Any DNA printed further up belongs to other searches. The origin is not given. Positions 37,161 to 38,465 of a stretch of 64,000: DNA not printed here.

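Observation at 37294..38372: AT-rich RAYT-like Y1 transposase (HUH + DnaA-type HTH) bounded by perfect 21-bp inverted repeats, inserted between two divergent GT39 genes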

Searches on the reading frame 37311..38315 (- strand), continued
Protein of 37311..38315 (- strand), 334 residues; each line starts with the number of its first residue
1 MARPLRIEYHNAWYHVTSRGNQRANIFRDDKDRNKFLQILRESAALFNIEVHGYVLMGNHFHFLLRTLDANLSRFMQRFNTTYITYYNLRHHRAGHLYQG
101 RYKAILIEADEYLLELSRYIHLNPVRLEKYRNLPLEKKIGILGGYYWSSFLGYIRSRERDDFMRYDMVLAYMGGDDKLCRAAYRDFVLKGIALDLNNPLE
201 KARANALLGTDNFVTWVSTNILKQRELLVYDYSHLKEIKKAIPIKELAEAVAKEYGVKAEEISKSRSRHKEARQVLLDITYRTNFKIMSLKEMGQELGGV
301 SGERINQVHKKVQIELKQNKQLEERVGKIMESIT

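Call 54: fold_search(model_id=the predicted structure, library=pdb)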
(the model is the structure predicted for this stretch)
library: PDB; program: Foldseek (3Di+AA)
matches with E <= 10: 1352; with E <= 0.001: 42
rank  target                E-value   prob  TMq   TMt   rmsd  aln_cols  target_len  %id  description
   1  4er8_A                9.4e-06  1.00  0.33  0.63   2.7       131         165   14  Structure of the REP associates tyrosine transposase bound to a REP hairpin (released 2012-08-15)
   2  2xm3_C                2.0e-05  1.00  0.27  0.65   5.9       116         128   20  Deinococcus radiodurans ISDra2 Transposase Left end DNA complex (released 2010-10-13)
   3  2xma_A                2.1e-05  1.00  0.27  0.62   5.4       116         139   19  DEINOCOCCUS RADIODURANS ISDRA2 TRANSPOSASE RIGHT END DNA COMPLEX (released 2010-10-13)
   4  2xma_B                2.2e-05  1.00  0.27  0.63   5.5       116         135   19  DEINOCOCCUS RADIODURANS ISDRA2 TRANSPOSASE RIGHT END DNA COMPLEX (released 2010-10-13)
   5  2xma_E                2.2e-05  1.00  0.27  0.59   5.7       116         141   21  DEINOCOCCUS RADIODURANS ISDRA2 TRANSPOSASE RIGHT END DNA COMPLEX (released 2010-10-13)
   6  2xqc_D                2.6e-05  1.00  0.27  0.63   7.2       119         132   20  DEINOCOCCUS RADIODURANS ISDRA2 TRANSPOSASE COMPLEXED WITH LEFT END RECOGNITION AND CLEAVAGE SITE AND ZN (released 2010-10-13)
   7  2xo6_A                3.6e-05  1.00  0.28  0.64   5.5       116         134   17  DEINOCOCCUS RADIODURANS ISDRA2 TRANSPOSASE Y132F MUTANT COMPLEXED WITH LEFT END RECOGNITION AND CLEAVAGE SITE (released 2010-10-13)
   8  2xm3_D                3.6e-05  1.00  0.27  0.63   5.9       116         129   19  Deinococcus radiodurans ISDra2 Transposase Left end DNA complex (released 2010-10-13)
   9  2xm3_B                3.9e-05  1.00  0.27  0.65   2.2       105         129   19  Deinococcus radiodurans ISDra2 Transposase Left end DNA complex (released 2010-10-13)
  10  2a6m_B                4.1e-05  1.00  0.27  0.58  15.9       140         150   12  Crystal Structure of the ISHp608 Transposase (released 2005-10-25)
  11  2xo6_D                4.3e-05  1.00  0.27  0.64   5.6       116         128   17  DEINOCOCCUS RADIODURANS ISDRA2 TRANSPOSASE Y132F MUTANT COMPLEXED WITH LEFT END RECOGNITION AND CLEAVAGE SITE (released 2010-10-13)
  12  2f4f_A                4.8e-05  1.00  0.25  0.59   8.4       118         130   15  Crystal structure of IS200 transposase (released 2005-12-13)
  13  2xm3_A                5.1e-05  1.00  0.28  0.67   5.7       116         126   18  Deinococcus radiodurans ISDra2 Transposase Left end DNA complex (released 2010-10-13)
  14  2vjv_A                5.7e-05  1.00  0.28  0.70   6.0       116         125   13  Crystal structure of the IS608 transposase in complex with left end 26-mer DNA hairpin and a 6-mer DNA representing th (released 2008-02-19)
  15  2vic_A                7.6e-05  1.00  0.27  0.56  11.9       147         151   14  CRYSTAL STRUCTURE OF THE ISHP608 TRANSPOSASE IN COMPLEX with Left end 26- mer DNA and manganese (released 2008-02-19)
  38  8btg_A                6.4e-04  1.00  0.26  0.26  16.3       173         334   25  Cryo-EM structure of the bacterial replication origin opening basal unwinding system (released 2024-02-14)
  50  8btg_C                3.3e-03  1.00  0.25  0.25  13.8       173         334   18  Cryo-EM structure of the bacterial replication origin opening basal unwinding system (released 2024-02-14)
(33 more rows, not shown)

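Call 86: search_dna_similar(query=window:37311-38315:-, collection=plasmids, mode=protein, max_rows=12)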
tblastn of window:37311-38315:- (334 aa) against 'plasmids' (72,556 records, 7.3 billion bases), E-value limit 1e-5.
Records with a match: 25; places in all: 28; records where one place covers at least 80% of the query: 0.
Best place of each record, by identity: <60% 25.
By first word of the organism name: Paraburkholderia 8; Skermanella 3; Legionella 2; Rhodospirillum 2; Iodobacter 1; Caballeronia 1; Pseudomonas 1; Sporomusa 1; Pseudoalteromonas 1; Nostoc 1; and 4 more.
By predicted mobility (MOB-suite, as given by PLSDB): non-mobilizable 18; mobilizable 5; conjugative 2.
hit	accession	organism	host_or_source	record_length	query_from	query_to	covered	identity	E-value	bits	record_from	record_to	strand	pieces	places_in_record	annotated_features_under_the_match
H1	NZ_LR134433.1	Legionella adelaidensis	environmental,Cooling tower water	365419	1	254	76%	36.6%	1e-40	158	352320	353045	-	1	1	transposase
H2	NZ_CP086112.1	Skermanella rosea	single cell,hydrocarbon-contaminated ...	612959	1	213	64%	33.0%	7e-25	112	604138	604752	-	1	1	transposase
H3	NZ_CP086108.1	Skermanella mucosa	single cell,crude oil contaminated ...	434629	1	213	64%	31.2%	2e-21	102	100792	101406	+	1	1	transposase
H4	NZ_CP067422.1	Skermanella sp. TT6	Homo sapiens,single cell,skin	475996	1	190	57%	33.0%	3e-22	105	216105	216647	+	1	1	transposase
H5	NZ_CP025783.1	Iodobacter fluviatilis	whole organism,Glacial lake sediment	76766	15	186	51%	33.5%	6e-21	100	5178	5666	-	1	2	transposase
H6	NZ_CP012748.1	Paraburkholderia caribensis MBA4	soil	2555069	27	218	57%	29.7%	3e-13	78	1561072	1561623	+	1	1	none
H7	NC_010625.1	Paraburkholderia phymatum STM815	-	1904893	27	218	57%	29.2%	4e-13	78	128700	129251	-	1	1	record has no annotation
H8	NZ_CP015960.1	Paraburkholderia caribensis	Mimosa,single cell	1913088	27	218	57%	28.7%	3e-13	78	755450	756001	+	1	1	none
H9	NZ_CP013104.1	Paraburkholderia caribensis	-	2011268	27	218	57%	28.7%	3e-13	78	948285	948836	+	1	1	none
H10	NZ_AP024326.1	Caballeronia sp. NK8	-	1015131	27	218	57%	28.7%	3e-11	72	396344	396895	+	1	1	record has no annotation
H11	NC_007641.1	Rhodospirillum rubrum ATCC 11170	-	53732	1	150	45%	36.4%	4e-17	90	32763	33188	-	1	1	transposase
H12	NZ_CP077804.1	Rhodospirillum rubrum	cell culture,culture collection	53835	1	150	45%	36.4%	4e-17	90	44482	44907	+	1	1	transposase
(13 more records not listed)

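Call 87: search_dna_similar(query=window:37311-38315:-, collection=phages, mode=protein, max_rows=8)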
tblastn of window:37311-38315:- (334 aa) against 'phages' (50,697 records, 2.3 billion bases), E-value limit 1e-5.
Records with a match: 1; places in all: 1; records where one place covers at least 80% of the query: 0.
Best place of each record, by identity: <60% 1.
By first word of the organism name: Bacteriophage 1.
By host as written in the record: - 1.
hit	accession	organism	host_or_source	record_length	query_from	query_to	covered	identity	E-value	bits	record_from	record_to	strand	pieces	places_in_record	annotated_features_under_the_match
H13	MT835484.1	Bacteriophage sp.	human fecal samples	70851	14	126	34%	31.6%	8e-13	75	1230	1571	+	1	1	record has no annotation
